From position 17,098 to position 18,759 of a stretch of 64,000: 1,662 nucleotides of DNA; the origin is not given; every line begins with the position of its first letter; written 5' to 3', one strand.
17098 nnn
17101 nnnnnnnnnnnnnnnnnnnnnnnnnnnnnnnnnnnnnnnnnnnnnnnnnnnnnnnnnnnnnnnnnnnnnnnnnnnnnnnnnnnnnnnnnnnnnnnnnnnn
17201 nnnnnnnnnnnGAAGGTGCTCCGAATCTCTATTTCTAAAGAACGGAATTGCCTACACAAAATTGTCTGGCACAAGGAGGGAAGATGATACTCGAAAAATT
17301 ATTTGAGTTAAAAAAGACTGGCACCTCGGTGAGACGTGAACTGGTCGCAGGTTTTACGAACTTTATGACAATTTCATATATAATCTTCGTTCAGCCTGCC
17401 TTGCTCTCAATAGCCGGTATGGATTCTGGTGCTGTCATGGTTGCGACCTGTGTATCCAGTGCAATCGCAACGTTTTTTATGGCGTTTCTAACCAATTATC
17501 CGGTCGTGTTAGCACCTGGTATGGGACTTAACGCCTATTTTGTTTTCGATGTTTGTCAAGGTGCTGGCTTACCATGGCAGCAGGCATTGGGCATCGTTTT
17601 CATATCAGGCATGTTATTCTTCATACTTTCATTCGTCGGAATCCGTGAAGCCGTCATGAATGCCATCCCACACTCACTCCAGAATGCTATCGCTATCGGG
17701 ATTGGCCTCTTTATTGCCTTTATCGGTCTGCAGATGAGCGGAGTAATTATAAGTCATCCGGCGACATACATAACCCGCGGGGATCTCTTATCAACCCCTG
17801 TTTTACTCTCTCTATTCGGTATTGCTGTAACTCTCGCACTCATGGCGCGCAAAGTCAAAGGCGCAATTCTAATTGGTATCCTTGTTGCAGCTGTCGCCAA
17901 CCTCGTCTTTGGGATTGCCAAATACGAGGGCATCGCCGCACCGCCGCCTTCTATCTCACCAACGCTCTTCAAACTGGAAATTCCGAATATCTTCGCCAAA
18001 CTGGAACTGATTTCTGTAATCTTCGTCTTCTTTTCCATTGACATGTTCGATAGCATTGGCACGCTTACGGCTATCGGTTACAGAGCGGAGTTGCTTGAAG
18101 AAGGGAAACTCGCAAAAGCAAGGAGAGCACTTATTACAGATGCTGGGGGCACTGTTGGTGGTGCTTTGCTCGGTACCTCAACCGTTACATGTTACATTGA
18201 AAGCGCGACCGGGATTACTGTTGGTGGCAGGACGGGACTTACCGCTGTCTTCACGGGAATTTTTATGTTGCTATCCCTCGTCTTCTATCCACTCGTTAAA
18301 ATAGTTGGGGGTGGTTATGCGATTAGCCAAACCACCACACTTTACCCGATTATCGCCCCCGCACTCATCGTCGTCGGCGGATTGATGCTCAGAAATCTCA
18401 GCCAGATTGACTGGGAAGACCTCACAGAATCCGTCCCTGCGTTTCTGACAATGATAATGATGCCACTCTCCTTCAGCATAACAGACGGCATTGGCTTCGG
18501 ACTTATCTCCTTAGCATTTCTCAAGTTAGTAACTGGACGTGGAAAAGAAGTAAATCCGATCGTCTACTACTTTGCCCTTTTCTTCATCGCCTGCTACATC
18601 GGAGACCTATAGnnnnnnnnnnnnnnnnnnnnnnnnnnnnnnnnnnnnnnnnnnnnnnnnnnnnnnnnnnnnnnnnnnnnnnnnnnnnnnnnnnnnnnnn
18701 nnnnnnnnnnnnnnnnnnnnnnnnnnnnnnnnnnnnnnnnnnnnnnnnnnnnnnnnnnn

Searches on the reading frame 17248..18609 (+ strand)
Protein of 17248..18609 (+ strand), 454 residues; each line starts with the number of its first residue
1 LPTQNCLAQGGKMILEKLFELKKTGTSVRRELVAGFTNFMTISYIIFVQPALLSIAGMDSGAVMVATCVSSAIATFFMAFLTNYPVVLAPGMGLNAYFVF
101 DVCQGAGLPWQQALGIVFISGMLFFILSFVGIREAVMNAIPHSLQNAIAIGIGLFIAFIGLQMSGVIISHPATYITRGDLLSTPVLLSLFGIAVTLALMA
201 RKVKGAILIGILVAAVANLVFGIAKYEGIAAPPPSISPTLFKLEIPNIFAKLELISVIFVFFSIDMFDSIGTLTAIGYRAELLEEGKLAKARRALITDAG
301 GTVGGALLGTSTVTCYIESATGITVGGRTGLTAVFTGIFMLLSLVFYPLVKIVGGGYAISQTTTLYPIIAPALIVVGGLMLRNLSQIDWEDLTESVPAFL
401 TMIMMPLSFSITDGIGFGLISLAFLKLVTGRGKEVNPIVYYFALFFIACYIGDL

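Call 39: search_protein_families(library=pfam, proteins=[window:17248-18609:+], max_evalue=0.00001)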
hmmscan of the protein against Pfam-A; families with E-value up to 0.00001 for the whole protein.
window:17248-18609:+ (454 aa): 1 family
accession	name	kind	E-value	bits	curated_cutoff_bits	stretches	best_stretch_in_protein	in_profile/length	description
PF00860.26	Xan_ur_permease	-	6e-38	131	27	1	30-413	2-385/389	Permease family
